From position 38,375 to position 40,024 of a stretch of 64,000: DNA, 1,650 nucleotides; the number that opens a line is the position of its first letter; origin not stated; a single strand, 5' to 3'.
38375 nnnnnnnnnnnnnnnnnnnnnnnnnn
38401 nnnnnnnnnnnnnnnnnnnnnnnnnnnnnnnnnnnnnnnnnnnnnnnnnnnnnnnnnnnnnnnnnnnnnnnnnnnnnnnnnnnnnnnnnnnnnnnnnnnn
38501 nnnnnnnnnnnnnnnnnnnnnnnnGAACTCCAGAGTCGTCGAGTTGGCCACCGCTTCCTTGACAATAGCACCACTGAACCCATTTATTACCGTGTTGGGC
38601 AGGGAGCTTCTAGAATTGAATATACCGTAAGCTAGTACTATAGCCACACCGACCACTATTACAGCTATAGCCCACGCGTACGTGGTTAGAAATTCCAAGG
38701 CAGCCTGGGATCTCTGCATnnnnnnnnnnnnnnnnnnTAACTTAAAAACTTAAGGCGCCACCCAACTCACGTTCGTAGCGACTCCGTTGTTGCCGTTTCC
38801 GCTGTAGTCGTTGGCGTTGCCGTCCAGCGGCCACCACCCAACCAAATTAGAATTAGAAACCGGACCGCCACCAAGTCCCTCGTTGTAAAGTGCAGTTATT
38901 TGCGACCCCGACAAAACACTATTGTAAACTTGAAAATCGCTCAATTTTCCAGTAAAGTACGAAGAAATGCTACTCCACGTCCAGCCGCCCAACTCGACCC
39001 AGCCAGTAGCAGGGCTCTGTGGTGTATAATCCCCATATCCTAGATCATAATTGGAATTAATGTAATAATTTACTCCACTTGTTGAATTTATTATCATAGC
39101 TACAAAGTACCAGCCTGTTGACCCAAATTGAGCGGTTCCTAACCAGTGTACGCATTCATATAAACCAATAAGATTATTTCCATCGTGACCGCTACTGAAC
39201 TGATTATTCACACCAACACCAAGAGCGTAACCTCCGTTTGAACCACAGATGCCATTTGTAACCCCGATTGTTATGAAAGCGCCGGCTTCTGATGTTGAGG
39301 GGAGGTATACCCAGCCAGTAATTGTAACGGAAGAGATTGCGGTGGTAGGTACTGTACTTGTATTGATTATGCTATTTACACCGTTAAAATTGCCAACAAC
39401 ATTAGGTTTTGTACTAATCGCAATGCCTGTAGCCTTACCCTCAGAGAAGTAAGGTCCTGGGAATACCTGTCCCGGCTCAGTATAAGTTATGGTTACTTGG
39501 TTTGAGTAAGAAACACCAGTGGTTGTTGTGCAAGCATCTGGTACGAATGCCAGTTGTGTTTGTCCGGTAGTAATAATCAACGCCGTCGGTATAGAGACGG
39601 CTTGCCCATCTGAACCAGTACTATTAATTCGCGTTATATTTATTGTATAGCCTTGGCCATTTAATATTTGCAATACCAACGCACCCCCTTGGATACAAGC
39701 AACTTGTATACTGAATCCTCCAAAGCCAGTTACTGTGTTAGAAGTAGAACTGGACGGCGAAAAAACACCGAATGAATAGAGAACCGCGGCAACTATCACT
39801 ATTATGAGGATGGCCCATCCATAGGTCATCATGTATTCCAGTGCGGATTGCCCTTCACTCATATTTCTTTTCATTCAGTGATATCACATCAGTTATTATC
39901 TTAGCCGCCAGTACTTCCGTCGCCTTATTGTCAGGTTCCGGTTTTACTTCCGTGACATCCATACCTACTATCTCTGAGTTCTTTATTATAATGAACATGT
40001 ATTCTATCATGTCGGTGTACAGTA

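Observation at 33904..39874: Type IV pilus-like locus: long FlaI/TadA-type ATPase, FlaJ/TadC-like platform and two convergent class III pilins, one with a LamG/ConA-like lectin domain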

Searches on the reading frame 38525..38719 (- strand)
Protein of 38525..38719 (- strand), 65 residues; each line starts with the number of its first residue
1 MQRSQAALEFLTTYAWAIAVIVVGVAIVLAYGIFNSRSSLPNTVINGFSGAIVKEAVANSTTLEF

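Call 49: search_protein_families(library=pfam, proteins=[window:38525-38719:-], max_evalue=10)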
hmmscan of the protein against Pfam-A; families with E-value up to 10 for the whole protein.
seq(65 aa): 2 families
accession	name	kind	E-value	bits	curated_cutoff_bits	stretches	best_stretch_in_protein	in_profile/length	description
PF10754.15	DUF2569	-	0.0026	18.6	26.5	1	4-48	45-89/143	Protein of unknown function (DUF2569)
PF01040.23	UbiA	-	0.014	15.2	34.2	1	11-53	85-127/250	UbiA prenyltransferase family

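Call 50: search_protein_families(library=ncbifam, proteins=[window:38525-38719:-], max_evalue=10)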
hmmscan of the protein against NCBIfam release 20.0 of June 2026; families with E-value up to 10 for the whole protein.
seq(65 aa): 3 families
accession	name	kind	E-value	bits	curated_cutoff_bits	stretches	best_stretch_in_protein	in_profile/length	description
NF003348.0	PRK04375.1-1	equivalog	0.0095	15.3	285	1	10-52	102-145/292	heme o synthase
NF041333.1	CruF_Halo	equivalog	0.021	14.3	300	1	2-44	72-112/268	bisanhydrobacterioruberin hydratase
TIGR01473.1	cyoE_ctaB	equivalog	0.037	13.8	210.3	1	4-52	95-143/281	heme o synthase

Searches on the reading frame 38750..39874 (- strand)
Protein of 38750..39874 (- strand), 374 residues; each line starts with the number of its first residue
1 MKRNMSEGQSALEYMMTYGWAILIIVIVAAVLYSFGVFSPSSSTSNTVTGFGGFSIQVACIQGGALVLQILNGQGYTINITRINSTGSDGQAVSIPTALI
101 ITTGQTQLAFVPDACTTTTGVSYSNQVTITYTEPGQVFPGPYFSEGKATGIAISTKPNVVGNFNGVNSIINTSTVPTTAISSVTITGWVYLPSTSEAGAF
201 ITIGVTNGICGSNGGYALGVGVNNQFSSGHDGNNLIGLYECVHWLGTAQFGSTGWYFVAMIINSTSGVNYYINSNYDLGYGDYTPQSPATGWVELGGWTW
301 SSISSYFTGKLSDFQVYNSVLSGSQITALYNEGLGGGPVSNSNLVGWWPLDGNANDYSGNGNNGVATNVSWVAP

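Call 3: search_protein_families(library=pfam, proteins=[window:38750-39874:-], max_evalue=0.1)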
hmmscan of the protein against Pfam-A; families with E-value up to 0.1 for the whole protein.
window:38750-39874:- (374 aa): 2 families
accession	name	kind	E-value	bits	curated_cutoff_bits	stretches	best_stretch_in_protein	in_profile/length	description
PF13385.13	Laminin_G_3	-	5.9e-13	49.7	27.6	1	168-326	5-150/151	Concanavalin A-like lectin/glucanases superfamily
PF10192.15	GPR180-TMEM145_TM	-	0.017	15.1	23.7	0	66-113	80-124/224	GPR180/TMEM145, transmembrane domain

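Call 4: search_protein_families(library=ncbifam, proteins=[window:38750-39874:-], max_evalue=0.1)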
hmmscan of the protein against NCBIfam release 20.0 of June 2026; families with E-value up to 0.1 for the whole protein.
window:38750-39874:- (374 aa): 1 family
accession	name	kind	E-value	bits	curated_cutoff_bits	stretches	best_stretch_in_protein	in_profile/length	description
NF052521.1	TafC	equivalog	0.058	12.5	410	0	303-336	333-366/373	TafC family fimbrial protein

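Call 10: find_homologous_proteins(query=window:38750-39862:-)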
Query window:38750-39862:- (370 aa): 1904 proteins with E <= 0.001 among 5502 candidates; the best 120 are listed.
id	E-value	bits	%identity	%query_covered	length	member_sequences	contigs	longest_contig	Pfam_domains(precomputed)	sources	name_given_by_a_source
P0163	5.9e-238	807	100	100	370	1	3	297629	PF13385.14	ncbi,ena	-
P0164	3.2e-89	318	46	99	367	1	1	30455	PF13385.14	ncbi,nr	ncbi:LamG domain-containing protein [Candidatus Parvarchaeota archaeon]|nr:LamG domain-containing pr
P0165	6.1e-88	313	46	99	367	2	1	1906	PF13385.14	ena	-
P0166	4.3e-86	307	48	100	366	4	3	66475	PF13385.14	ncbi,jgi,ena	jgi:hypothetical protein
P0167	2.0e-85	305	49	100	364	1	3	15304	PF13385.14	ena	-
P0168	1.3e-84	303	49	99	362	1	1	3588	PF13385.14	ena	-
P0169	1.2e-82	296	46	97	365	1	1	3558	-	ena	-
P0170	2.5e-80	288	46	100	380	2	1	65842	PF13385.14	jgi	jgi:hypothetical protein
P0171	9.6e-78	280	55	50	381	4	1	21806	PF13385.14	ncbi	-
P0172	3.5e-77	278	47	97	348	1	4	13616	PF13385.14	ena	-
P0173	1.3e-76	276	45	100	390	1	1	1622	PF13385.14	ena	-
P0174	2.4e-75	272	57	49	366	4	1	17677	PF13385.14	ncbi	-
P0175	3.1e-75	272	45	99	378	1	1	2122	PF13385.14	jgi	jgi:hypothetical protein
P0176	2.3e-74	269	60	43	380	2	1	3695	PF13385.14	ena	-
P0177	1.2e-73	266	57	43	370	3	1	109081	PF13385.14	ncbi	-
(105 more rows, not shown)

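Call 25: find_encoding_contigs(protein=P0164, flank=8000, max_places=2)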
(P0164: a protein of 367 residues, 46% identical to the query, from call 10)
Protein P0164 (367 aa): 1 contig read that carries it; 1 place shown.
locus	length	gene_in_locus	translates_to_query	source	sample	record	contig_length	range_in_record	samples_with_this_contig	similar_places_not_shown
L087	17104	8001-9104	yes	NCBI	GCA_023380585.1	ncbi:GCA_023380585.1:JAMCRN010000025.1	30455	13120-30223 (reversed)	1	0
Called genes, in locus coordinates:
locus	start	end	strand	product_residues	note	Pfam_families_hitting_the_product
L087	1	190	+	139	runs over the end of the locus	PF01142:TruD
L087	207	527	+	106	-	-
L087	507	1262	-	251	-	-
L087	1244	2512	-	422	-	PF13506:Glyco_transf_21, PF03142:Chitin_synth_2 (faint), PF00535:Glycos_transf_2, PF13641:Glyco_tranf_2_3, PF13632:Glyco_trans_2_3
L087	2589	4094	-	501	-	-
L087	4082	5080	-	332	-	PF00535:Glycos_transf_2, PF13641:Glyco_tranf_2_3 (weak), PF04138:GtrA_DPMS_TM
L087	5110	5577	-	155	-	PF04677:CwfJ_C_1 (weak), PF11969:DcpS_C, PF01230:HIT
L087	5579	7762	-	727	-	PF00009:GTP_EFTU, PF22042:EF-G_D2, PF03144:GTP_EFTU_D2, PF14492:EFG_III, PF03764:EFG_IV, PF00679:EFG_C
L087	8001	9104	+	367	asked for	PF13385:Laminin_G_3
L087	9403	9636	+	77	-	PF00137:ATP-synt_C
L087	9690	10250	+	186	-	PF01991:vATP-synt_E (weak)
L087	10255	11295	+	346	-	PF01992:vATP-synt_AC39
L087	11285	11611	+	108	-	PF01990:ATP-synt_F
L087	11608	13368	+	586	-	PF02874:ATP-synt_ab_N, PF16886:ATP-synt_ab_Xtn, PF00006:ATP-synt_ab, PF22919:ATP-synt_VA_C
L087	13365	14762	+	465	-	PF02874:ATP-synt_ab_N (weak), PF00006:ATP-synt_ab, PF22919:ATP-synt_VA_C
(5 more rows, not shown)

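Call 26: predict_structure(alignment_id=A2)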
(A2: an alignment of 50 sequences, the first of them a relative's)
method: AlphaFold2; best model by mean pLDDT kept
length: 370 residues; sequences in the alignment: 50
mean_pLDDT: 81.5   pTM: 0.73
mean pLDDT of the five models: 81.5, 80.4, 79.7, 72.3, 71.4
residues with pLDDT >= 90: 147; 70-90: 147; 50-70: 54; < 50: 22
segments of 3 or more residues with pLDDT < 50: 35-39, 220-233
pLDDT, mean of each block of 10 residues (from residue 1): 60 86 82 50 83 86 90 93 89 88 88 86 95 92 89 91 89 68 93 83 61 71 38 50 76 91 87 70 75 78 94 93 93 86 92 83 95
secondary structure, 60 per line:
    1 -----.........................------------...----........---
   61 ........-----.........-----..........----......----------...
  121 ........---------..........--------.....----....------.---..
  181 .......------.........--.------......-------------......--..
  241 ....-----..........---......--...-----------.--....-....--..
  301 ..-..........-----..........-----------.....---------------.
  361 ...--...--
elements in order: H6-30 E43-45 E50-57 E61-68 E74-82 E88-97 E102-107 E118-128 E138-147 E156-160 E165-168 E179-187 E194-202 E212-217 E231-236 E239-244 E250-259 E263-268 E271-273 E288-291 E293-296 E299-302 E304-313 H319-328 E340-344 E360-363 E366-368

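Call 29: fold_search(model_id=the predicted structure, library=pdb)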
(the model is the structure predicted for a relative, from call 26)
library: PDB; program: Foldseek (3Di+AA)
matches with E <= 10: 1342; with E <= 0.001: 58
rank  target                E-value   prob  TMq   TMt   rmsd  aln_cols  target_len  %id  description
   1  4dqa                  5.5e-09  1.00  0.47  0.49  16.9       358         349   14  Crystal structure of a putative carbohydrate binding protein (BACOVA_03559) from Bacteroides ovatus ATCC 8483 at 1.50 A  (released 2012-03-21)
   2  4pbp_A                2.7e-07  1.00  0.41  0.69   5.0       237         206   15  crystal structure of zebrafish short-chain pentraxin protein (released 2015-03-25)
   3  4pbp_B                1.6e-06  1.00  0.42  0.69   4.1       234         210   16  crystal structure of zebrafish short-chain pentraxin protein (released 2015-03-25)
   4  4pbo                  1.7e-06  1.00  0.41  0.70   4.1       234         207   17  Crystal structure of zebrafish short-chain pentraxin protein without calcium ions (released 2015-03-25)
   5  8a7d_C                2.8e-06  1.00  0.43  0.18   4.4       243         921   10  Partial dimer complex of PAPP-A and its inhibitor STC2 (released 2022-11-02)
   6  8d8o_B                5.0e-06  1.00  0.43  0.15   5.4       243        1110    9  Cryo-EM structure of substrate unbound PAPP-A (released 2022-09-28)
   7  8i59_B                6.9e-06  1.00  0.35  0.19  17.2       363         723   12  N-acetyl-(R)-beta-phenylalanine acylase, selenomethionyl derivative (released 2023-03-15)
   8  7ufg_B                8.1e-06  1.00  0.40  0.14   6.1       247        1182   10  Cryo-EM structure of PAPP-A in complex with IGFBP5 (released 2022-09-28)
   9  5ho2                  1.4e-05  1.00  0.33  0.16  16.1       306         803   15  Crystal structure of AbnA (open conformation), a GH43 extracellular arabinanase from Geobacillus stearothermophilus (released 2017-02-01)
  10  8huy_B                1.5e-05  1.00  0.34  0.18  17.2       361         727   12  N-acetyl-(R)-beta-phenylalanine acylase (released 2023-03-15)
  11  8huy_A                1.6e-05  1.00  0.36  0.19  17.1       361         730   12  N-acetyl-(R)-beta-phenylalanine acylase (released 2023-03-15)
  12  1ms5_B                1.7e-05  1.00  0.34  0.22  13.8       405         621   10  Triclinic form of Trypanosoma cruzi trans-sialidase, soaked with N-acetylneuraminyl-a-2,3-thio-galactoside (NA-S-Gal) (released 2003-03-25)
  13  8hgg_C                2.0e-05  1.00  0.42  0.12   5.2       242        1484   12  Structure of 2:2 PAPP-A.ProMBP complex (released 2023-01-11)
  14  7y5n_C                2.6e-05  1.00  0.40  0.14   6.0       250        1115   10  Structure of 1:1 PAPP-A.ProMBP complex(half map) (released 2023-01-11)
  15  9k6n_A                2.9e-05  1.00  0.39  0.65   5.6       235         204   15  Pentraxin Domain of PTX3 Tetramer (released 2025-10-22)
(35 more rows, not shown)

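Call 63: find_related_loci(query=A2, collection=metagenome_contigs, flank=6000)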
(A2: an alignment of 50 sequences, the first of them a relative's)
Query A2 (370 aa) in metagenome_contigs; peptide patterns used: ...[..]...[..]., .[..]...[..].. (x = any residue, [..] = any of these).
600 stretches matched a pattern (row limit reached: there are more); 310 encode a relative of the query (tblastn E <= 1e-3); the best 80 are kept; 80 distinct loci.
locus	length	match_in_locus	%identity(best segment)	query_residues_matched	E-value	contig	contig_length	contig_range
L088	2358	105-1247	36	3-365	1e-46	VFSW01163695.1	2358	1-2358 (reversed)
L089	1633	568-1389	36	2-369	1e-27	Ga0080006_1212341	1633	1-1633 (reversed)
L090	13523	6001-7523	36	1-360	3e-27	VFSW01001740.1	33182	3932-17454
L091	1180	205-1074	35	2-369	9e-28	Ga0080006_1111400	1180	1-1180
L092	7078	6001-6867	34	2-369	1e-26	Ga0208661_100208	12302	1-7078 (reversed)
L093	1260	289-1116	35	2-369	1e-26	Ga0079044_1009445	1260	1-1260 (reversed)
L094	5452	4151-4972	36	3-368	3e-25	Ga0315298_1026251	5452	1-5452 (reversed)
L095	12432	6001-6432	43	5-147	2e-25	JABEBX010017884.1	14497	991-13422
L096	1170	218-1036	34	2-369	9e-26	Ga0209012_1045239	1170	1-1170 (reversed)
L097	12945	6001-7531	34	3-369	2e-24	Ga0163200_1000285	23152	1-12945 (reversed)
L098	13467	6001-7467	36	131-367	2e-24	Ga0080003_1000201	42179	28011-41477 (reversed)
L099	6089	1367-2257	33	2-369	3e-24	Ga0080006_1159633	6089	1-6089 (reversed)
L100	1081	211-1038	59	2-369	5e-25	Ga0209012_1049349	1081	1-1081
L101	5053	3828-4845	35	1-365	4e-24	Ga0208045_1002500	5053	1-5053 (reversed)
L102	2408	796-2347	34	3-369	4e-24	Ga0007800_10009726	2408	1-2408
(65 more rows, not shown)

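Call 78: search_protein_families(library=pfam, proteins=[P0285, P0290, P0295, P0302, P0320, P0287, P0293, P0322], max_evalue=0.0001)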
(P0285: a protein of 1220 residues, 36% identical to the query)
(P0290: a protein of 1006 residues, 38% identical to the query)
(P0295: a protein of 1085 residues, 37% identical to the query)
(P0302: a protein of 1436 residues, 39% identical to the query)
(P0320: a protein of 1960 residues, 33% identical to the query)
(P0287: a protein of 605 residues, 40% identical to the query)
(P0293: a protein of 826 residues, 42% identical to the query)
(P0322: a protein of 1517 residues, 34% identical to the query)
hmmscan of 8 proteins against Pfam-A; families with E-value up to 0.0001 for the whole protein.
P0285 (1220 aa): 0 families

P0290 (1006 aa): 1 family
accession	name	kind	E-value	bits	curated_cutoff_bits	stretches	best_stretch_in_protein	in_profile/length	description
PF13385.13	Laminin_G_3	-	5.4e-17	62.8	27.6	1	569-695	23-149/151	Concanavalin A-like lectin/glucanases superfamily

P0295 (1085 aa): 0 families

P0302 (1436 aa): 0 families

P0320 (1960 aa): 1 family
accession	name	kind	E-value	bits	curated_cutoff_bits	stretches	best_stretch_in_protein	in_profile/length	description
PF10102.14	DUF2341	-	1.2e-25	90.2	23.4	3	199-296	3-82/84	Domain of unknown function (DUF2341)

P0287 (605 aa): 0 families

P0293 (826 aa): 1 family
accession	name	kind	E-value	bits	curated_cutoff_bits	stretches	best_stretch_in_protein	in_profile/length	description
PF10102.14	DUF2341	-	3.4e-08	34.3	23.4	0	194-291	3-83/84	Domain of unknown function (DUF2341)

P0322 (1517 aa): 3 families
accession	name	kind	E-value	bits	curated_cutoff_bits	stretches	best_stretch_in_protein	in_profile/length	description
PF10282.15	Lactonase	-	8.4e-23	81.6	21.7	0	958-1178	45-284/344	Lactonase, 7-bladed beta-propeller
PF02239.22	Cytochrom_D1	-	1.8e-12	46.9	25.5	0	1113-1203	12-94/368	Cytochrome D1 heme domain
PF21783.3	YNCE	-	1e-09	38.6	27.1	0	702-771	42-111/339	YNCE-like beta-propeller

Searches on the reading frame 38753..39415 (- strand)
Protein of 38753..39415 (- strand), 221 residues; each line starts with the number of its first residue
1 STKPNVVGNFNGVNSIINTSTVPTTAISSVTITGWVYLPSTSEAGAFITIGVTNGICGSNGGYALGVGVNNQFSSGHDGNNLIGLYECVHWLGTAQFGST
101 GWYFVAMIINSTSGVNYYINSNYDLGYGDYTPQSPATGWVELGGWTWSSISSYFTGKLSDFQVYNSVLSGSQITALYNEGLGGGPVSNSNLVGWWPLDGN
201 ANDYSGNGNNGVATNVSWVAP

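Call 84: search_solved_structures(query=window:38753-39415:-, max_evalue=1, show_alignments=3)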
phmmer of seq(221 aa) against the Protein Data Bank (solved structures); distinct sequences matched with E-value up to 1: 0.

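Call 85: search_protein_families(library=pfam, proteins=[window:38753-39415:-], max_evalue=0.1)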
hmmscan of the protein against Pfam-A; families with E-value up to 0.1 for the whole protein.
seq(221 aa): 2 families
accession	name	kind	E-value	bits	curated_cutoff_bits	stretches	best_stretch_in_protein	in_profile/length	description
PF13385.13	Laminin_G_3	-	8.4e-14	52.4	27.6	1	15-173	5-150/151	Concanavalin A-like lectin/glucanases superfamily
PF00354.24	Pentaxin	-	0.083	13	25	0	152-202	142-187/194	Pentaxin family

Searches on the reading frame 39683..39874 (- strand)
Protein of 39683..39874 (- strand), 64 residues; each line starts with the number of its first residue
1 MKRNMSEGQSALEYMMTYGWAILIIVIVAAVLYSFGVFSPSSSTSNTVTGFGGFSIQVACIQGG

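Call 49: search_protein_families(library=pfam, proteins=[window:39683-39874:-], max_evalue=10)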
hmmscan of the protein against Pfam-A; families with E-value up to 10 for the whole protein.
seq(64 aa): 2 families
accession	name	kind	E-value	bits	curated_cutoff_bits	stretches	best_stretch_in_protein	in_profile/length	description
PF13273.12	DUF4064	-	0.011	16.3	32.1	1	6-53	47-90/102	Protein of unknown function (DUF4064)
PF10717.14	ODV-E18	-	0.14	12.5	28.1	1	22-51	35-65/87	Occlusion-derived virus envelope protein ODV-E18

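Call 50: search_protein_families(library=ncbifam, proteins=[window:39683-39874:-], max_evalue=10)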
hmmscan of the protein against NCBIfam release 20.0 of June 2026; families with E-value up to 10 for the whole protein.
seq(64 aa): 2 families
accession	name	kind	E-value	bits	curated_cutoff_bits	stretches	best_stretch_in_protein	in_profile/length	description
NF033635.1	SLATT_fungal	domain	0.0085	16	35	1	17-59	24-64/128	SLATT domain-containing protein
NF040514.1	CAL67264_fam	equivalog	0.017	15.4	50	1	18-52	6-35/57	CAL67264 family membrane protein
